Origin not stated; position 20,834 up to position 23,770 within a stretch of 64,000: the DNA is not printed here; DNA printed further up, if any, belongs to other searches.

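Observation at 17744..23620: Sulfide/persulfide-to-sulfate oxidation supraoperon feeding a cbb3 oxidase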

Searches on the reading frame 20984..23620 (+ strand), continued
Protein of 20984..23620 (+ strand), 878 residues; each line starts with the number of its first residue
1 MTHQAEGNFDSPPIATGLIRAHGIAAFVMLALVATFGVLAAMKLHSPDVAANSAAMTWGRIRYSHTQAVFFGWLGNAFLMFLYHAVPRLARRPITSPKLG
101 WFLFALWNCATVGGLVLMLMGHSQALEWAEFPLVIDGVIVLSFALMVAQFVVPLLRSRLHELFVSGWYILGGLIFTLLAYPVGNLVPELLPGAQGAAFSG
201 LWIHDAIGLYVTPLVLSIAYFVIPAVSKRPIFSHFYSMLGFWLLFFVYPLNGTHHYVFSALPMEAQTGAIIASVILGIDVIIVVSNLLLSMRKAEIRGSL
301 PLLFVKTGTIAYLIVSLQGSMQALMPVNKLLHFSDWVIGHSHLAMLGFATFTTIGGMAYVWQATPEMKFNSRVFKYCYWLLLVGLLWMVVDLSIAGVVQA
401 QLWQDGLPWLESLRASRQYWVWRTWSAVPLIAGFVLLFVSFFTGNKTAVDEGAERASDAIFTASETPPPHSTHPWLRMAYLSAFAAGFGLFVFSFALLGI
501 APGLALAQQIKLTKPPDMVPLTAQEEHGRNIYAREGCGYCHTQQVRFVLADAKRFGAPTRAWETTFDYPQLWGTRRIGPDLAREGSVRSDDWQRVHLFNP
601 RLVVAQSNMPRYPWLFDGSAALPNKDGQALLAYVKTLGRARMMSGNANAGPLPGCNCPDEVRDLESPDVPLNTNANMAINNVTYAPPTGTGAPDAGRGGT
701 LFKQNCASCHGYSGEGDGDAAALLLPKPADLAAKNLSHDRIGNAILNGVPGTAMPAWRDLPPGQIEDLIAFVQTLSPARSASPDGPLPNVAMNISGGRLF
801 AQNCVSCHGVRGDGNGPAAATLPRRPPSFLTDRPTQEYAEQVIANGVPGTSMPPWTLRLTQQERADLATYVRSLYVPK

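Call 26: find_encoding_contigs(protein=P0002, flank=8000, max_places=2)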
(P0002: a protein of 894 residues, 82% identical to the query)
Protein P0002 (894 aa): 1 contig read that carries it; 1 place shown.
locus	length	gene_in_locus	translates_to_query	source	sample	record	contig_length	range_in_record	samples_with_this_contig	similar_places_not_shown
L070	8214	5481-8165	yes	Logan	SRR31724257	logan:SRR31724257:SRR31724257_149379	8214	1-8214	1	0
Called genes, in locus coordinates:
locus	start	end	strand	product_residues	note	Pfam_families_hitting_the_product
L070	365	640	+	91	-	-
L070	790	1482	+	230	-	-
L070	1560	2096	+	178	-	PF01323:DSBA, PF13462:Thioredoxin_4 (weak)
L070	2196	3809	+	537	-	PF00753:Lactamase_B, PF00581:Rhodanese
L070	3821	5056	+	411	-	PF00174:Oxidored_molyb, PF03404:Mo-co_dimer, PF17957:Big_7 (weak)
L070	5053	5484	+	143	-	-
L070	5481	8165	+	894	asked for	PF00115:COX1, PF02433:FixO, PF14495:Cytochrom_C550 (faint), PF00034:Cytochrom_C, PF13442:Cytochrome_CBB3, PF00034:Cytochrom_C, PF13442:Cytochrome_CBB3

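Call 27: find_encoding_contigs(protein=P0011, flank=8000, max_places=2)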
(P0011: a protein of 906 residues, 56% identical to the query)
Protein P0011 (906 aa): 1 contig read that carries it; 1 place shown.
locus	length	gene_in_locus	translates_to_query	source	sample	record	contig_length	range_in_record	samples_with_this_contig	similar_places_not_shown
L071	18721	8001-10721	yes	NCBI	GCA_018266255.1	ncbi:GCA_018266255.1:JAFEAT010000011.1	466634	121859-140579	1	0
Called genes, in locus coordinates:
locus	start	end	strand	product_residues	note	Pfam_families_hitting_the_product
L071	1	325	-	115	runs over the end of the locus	-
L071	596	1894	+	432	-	-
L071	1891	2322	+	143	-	-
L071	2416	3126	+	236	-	PF04116:FA_hydroxylase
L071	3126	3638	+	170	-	PF00589:Phage_integrase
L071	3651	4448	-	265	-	PF03734:YkuD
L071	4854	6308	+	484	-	PF00753:Lactamase_B, PF00581:Rhodanese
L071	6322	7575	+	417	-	PF00174:Oxidored_molyb, PF03404:Mo-co_dimer, PF17957:Big_7 (weak)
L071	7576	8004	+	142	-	-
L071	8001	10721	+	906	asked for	PF00115:COX1, PF02433:FixO, PF14495:Cytochrom_C550 (faint), PF00034:Cytochrom_C, PF13442:Cytochrome_CBB3, PF00034:Cytochrom_C, PF13442:Cytochrome_CBB3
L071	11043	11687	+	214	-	-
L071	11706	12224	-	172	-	PF13103:TonB_2 (weak), PF03544:TonB_C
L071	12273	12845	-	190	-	PF06821:Ser_hydrolase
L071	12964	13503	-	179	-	PF13302:Acetyltransf_3, PF13523:Acetyltransf_8, PF00583:Acetyltransf_1 (weak)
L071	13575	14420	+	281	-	PF00248:Aldo_ket_red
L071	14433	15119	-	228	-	PF00085:Thioredoxin, PF13098:Thioredoxin_2, PF13905:Thioredoxin_8 (faint)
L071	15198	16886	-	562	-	PF08238:Sel1 (weak)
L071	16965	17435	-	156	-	-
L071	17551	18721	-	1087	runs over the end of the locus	PF00873:ACR_tran, PF03176:MMPL (weak)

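Call 28: find_encoding_contigs(protein=P0017, flank=8000, max_places=2)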
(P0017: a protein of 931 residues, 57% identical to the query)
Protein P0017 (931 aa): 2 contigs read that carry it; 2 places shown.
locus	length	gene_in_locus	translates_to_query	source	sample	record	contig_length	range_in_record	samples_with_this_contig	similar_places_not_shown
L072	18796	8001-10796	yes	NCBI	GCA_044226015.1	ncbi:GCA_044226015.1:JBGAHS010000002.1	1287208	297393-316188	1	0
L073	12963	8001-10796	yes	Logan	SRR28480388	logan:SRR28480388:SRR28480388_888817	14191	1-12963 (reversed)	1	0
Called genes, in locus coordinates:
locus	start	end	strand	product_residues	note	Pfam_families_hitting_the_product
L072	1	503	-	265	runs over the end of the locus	PF02625:XdhC_CoxI, PF13478:XdhC_C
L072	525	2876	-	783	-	PF01315:Ald_Xan_dh_C, PF02738:MoCoBD_1, PF20256:MoCoBD_2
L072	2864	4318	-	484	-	PF01799:Fer2_2, PF00941:FAD_binding_5, PF03450:CO_deh_flav_C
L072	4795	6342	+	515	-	PF00753:Lactamase_B, PF00581:Rhodanese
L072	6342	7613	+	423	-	PF00174:Oxidored_molyb, PF03404:Mo-co_dimer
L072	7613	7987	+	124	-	-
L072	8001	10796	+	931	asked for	PF00115:COX1, PF02433:FixO, PF00034:Cytochrom_C, PF13442:Cytochrome_CBB3, PF00034:Cytochrom_C (weak), PF13442:Cytochrome_CBB3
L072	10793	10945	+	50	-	-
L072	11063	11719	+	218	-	-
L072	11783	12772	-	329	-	PF01734:Patatin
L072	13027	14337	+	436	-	-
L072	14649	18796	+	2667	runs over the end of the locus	-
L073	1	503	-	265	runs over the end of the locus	PF02625:XdhC_CoxI, PF13478:XdhC_C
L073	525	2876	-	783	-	PF01315:Ald_Xan_dh_C, PF02738:MoCoBD_1, PF20256:MoCoBD_2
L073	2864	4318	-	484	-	PF01799:Fer2_2, PF00941:FAD_binding_5, PF03450:CO_deh_flav_C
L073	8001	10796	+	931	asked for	PF00115:COX1, PF02433:FixO, PF00034:Cytochrom_C, PF13442:Cytochrome_CBB3, PF00034:Cytochrom_C (weak), PF13442:Cytochrome_CBB3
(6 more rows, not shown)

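Call 29: find_encoding_contigs(protein=P0004, flank=7000, max_places=1)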
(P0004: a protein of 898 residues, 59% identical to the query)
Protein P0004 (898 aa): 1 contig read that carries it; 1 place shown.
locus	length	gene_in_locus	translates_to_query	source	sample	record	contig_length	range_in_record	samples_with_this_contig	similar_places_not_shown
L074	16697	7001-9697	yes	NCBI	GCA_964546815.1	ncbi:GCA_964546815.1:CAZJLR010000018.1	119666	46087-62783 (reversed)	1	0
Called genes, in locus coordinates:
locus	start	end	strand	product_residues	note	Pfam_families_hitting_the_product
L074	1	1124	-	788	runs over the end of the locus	PF01315:Ald_Xan_dh_C, PF02738:MoCoBD_1, PF20256:MoCoBD_2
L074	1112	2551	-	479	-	PF01799:Fer2_2, PF00941:FAD_binding_5, PF03450:CO_deh_flav_C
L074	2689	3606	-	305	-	PF01075:Glyco_transf_9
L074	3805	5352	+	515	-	PF00753:Lactamase_B, PF00581:Rhodanese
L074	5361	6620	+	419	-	PF00174:Oxidored_molyb, PF03404:Mo-co_dimer, PF07495:Y_Y_Y (faint)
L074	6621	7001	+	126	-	-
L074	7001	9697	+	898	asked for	PF00115:COX1, PF02433:FixO, PF00034:Cytochrom_C (weak), PF13442:Cytochrome_CBB3, PF00034:Cytochrom_C, PF13442:Cytochrome_CBB3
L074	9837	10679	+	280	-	-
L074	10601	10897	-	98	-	-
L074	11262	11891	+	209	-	-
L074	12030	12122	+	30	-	-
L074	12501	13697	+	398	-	-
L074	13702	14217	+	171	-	-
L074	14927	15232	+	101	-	PF13424:TPR_12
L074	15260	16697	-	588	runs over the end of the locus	PF00069:Pkinase, PF07714:PK_Tyr_Ser-Thr, PF01636:APH (faint)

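Call 30: find_encoding_contigs(protein=P0016, flank=7000, max_places=1)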
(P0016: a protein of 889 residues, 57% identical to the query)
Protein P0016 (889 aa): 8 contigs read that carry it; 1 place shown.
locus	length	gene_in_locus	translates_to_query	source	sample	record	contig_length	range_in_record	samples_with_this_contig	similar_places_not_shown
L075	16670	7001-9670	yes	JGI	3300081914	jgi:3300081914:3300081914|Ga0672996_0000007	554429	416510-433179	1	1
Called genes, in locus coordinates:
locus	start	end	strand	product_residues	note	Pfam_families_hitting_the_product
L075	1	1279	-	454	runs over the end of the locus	PF01979:Amidohydro_1, PF12890:DHOase (weak), PF07969:Amidohydro_3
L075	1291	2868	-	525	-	PF20656:MS_N, PF01274:MS_TIM-barrel, PF20659:MS_C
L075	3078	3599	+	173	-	PF04115:Ureidogly_lyase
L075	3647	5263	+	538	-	PF00753:Lactamase_B, PF00581:Rhodanese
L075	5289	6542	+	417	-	PF00174:Oxidored_molyb, PF03404:Mo-co_dimer, PF17957:Big_7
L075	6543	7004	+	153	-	-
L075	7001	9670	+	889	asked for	PF00115:COX1, PF02433:FixO, PF14495:Cytochrom_C550 (faint), PF00034:Cytochrom_C (weak), PF13442:Cytochrome_CBB3, PF00034:Cytochrom_C, PF13442:Cytochrome_CBB3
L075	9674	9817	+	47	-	-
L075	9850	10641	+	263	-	-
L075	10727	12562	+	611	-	PF08448:PAS_4 (weak), PF00512:HisKA, PF02518:HATPase_c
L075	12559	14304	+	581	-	PF00989:PAS (weak), PF08448:PAS_4 (weak), PF00512:HisKA, PF02518:HATPase_c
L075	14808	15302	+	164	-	PF10722:YbjN (weak), PF22551:TY-Chap1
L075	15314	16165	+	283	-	PF00459:Inositol_P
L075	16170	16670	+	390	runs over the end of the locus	PF01612:DNA_pol_A_exo1, PF00570:HRDC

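Call 31: find_encoding_contigs(protein=P0047, flank=7000, max_places=1)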
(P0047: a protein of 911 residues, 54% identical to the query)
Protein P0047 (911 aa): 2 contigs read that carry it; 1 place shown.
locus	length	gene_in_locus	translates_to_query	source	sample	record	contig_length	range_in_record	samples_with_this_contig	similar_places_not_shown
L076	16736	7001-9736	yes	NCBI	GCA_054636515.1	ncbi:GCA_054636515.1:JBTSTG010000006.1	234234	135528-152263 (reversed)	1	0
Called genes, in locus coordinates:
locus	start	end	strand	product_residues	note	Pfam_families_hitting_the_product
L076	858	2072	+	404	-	PF00190:Cupin_1, PF07883:Cupin_2 (weak), PF14667:Polysacc_synt_C (faint), PF00190:Cupin_1, PF07883:Cupin_2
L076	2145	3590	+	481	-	PF13372:Alginate_exp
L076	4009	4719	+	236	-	PF08309:LVIVD (faint)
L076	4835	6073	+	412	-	PF00174:Oxidored_molyb, PF03404:Mo-co_dimer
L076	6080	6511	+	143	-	-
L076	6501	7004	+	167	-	-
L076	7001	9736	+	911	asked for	PF00115:COX1, PF02433:FixO, PF00034:Cytochrom_C, PF13442:Cytochrome_CBB3, PF00034:Cytochrom_C, PF13442:Cytochrome_CBB3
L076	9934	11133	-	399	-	PF00364:Biotin_lipoyl, PF25997:BSH_YhbJ (weak), PF02817:E3_binding, PF00198:2-oxoacid_dh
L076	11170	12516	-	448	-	PF00557:Peptidase_M24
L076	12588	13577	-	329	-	PF02779:Transket_pyr, PF02780:Transketolase_C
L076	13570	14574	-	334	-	PF00676:E1_dh, PF02775:TPP_enzyme_C (weak)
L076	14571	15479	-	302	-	PF03446:NAD_binding_2, PF03807:F420_oxidored (weak), PF14833:NAD_binding_11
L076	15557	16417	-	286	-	PF00392:GntR, PF08279:HTH_11 (weak), PF13412:HTH_24 (weak), PF07729:FCD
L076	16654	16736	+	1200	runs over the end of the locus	PF13620:CarboxypepD_reg, PF13715:CarbopepD_reg_2 (faint), PF25183:OMP_b-brl_4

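Call 32: find_encoding_contigs(protein=P0055, flank=7000, max_places=1)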
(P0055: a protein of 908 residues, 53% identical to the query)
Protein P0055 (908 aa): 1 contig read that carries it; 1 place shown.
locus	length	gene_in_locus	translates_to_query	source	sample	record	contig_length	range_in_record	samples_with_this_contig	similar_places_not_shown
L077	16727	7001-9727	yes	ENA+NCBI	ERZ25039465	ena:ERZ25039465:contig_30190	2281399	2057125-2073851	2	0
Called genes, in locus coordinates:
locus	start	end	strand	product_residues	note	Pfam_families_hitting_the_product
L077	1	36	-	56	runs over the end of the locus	-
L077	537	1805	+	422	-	PF00190:Cupin_1, PF07883:Cupin_2 (weak), PF14667:Polysacc_synt_C (faint), PF00190:Cupin_1, PF07883:Cupin_2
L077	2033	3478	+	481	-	PF13372:Alginate_exp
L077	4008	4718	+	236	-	PF08309:LVIVD (faint)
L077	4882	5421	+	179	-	PF00174:Oxidored_molyb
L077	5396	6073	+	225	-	PF00174:Oxidored_molyb, PF03404:Mo-co_dimer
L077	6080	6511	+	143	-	-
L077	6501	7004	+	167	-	-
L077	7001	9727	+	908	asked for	PF00115:COX1, PF02433:FixO, PF00034:Cytochrom_C, PF13442:Cytochrome_CBB3, PF00034:Cytochrom_C, PF13442:Cytochrome_CBB3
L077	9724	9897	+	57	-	-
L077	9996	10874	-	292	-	PF08240:ADH_N, PF00107:ADH_zinc_N, PF13602:ADH_zinc_N_2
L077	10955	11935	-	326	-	PF04909:Amidohydro_2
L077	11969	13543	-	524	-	PF00732:GMC_oxred_N, PF00890:FAD_binding_2 (faint), PF01266:DAO (weak), PF07992:Pyr_redox_2 (faint), PF05199:GMC_oxred_C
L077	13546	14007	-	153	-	PF12680:SnoaL_2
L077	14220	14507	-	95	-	PF00171:Aldedh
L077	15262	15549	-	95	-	PF13561:adh_short_C2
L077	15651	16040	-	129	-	PF00106:adh_short, PF08659:KR (weak), PF13561:adh_short_C2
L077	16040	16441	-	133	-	PF03358:FMN_red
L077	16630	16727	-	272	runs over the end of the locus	PF13460:NAD_binding_10 (weak)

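Call 68: search_protein_families(library=ncbifam, proteins=[L072:10793-10945:+, L075:9674-9817:+, L077:9724-9897:+], max_evalue=0.01)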
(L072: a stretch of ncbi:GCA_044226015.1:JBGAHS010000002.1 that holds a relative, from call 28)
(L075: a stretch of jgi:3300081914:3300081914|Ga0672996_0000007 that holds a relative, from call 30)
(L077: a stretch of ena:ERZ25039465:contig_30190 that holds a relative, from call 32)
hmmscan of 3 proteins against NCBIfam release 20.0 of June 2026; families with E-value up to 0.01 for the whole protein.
L072:10793-10945:+ (50 aa): 0 families

L075:9674-9817:+ (47 aa): 0 families

L077:9724-9897:+ (57 aa): 0 families

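Call 73: find_encoding_contigs(protein=P0074, flank=5000, max_places=1)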
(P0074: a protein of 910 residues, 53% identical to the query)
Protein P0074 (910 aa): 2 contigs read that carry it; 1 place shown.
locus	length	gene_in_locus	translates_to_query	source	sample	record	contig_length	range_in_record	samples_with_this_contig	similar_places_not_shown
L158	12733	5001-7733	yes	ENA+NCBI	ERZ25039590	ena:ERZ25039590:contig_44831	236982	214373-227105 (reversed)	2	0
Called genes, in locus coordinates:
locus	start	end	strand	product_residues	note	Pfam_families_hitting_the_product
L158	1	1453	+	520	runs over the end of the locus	PF13372:Alginate_exp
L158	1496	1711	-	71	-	-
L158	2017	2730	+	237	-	-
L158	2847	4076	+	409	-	PF00174:Oxidored_molyb, PF03404:Mo-co_dimer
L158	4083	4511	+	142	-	-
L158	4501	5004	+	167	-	PF00034:Cytochrom_C (faint)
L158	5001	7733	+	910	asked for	PF00115:COX1, PF02433:FixO, PF00034:Cytochrom_C, PF13442:Cytochrome_CBB3, PF00034:Cytochrom_C, PF13442:Cytochrome_CBB3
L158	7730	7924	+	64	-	-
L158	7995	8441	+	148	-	PF03466:LysR_substrate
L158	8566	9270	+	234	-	-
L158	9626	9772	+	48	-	-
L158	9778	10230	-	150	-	PF00190:Cupin_1 (weak), PF07883:Cupin_2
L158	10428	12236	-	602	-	PF22807:TrAA12, PF07995:GSDH (weak), PF00034:Cytochrom_C, PF13442:Cytochrome_CBB3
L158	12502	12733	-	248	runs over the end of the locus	PF14376:Haem_bd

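Call 74: find_encoding_contigs(protein=P0101, flank=5000, max_places=1)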
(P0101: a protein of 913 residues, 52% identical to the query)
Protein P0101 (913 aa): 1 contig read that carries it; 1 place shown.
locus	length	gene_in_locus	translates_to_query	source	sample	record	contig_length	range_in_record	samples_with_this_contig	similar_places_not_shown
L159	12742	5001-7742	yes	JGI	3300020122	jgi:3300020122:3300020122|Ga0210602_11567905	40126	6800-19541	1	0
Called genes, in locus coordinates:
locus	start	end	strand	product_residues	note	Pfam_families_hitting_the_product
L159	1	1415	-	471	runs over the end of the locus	-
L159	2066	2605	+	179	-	-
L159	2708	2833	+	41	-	-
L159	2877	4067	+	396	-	PF00174:Oxidored_molyb, PF03404:Mo-co_dimer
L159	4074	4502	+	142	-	-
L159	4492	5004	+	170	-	-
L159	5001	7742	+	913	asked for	PF00115:COX1, PF02433:FixO, PF14495:Cytochrom_C550 (faint), PF00034:Cytochrom_C, PF13442:Cytochrome_CBB3, PF00034:Cytochrom_C, PF13442:Cytochrome_CBB3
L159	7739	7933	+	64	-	-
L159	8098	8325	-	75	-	PF03459:TOBE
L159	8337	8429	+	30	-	-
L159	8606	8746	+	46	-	-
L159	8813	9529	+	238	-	-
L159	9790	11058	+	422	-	PF00190:Cupin_1, PF01050:MannoseP_isomer (faint), PF07883:Cupin_2 (weak), PF14667:Polysacc_synt_C (faint), PF00190:Cupin_1, PF07883:Cupin_2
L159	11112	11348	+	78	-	-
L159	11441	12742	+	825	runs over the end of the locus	PF13620:CarboxypepD_reg, PF07715:Plug, PF00593:TonB_dep_Rec_b-barrel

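Call 75: find_encoding_contigs(protein=P0030, flank=5000, max_places=1)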
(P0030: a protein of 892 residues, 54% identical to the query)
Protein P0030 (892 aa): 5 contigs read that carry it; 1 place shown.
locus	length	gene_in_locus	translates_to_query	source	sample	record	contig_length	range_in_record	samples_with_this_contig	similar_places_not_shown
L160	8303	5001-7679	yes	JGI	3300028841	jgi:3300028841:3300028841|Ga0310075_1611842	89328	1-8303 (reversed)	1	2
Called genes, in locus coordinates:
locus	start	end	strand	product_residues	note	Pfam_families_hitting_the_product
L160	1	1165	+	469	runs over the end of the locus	PF00144:Beta-lactamase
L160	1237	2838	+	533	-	PF00753:Lactamase_B, PF00581:Rhodanese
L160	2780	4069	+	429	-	PF00174:Oxidored_molyb, PF03404:Mo-co_dimer, PF17957:Big_7 (weak)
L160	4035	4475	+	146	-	-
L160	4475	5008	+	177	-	-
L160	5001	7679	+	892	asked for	PF00115:COX1, PF02433:FixO, PF00034:Cytochrom_C, PF13442:Cytochrome_CBB3, PF00034:Cytochrom_C, PF13442:Cytochrome_CBB3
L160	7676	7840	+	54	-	-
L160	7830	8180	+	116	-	PF13577:SnoaL_4, PF12680:SnoaL_2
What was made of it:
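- Checked: The same gene order and the same tight or overlapping junctions recur in orthologous loci whose flanking genes are unrelated (calls 26-32, 73-75).
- The whole 4-gene set is conserved in L070, L071, L072/73, L074, L075 and L160, with 54-59% (82% for L070) oxidase identity and unrelated flanks (calls 26-30, 75). Thiosulfate formation would drain SorA's substrate, which fits poorly with strict co-occurrence and the gene order cstB-sorA-sorB-oxidase in seven loci (calls 26-30, 75).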
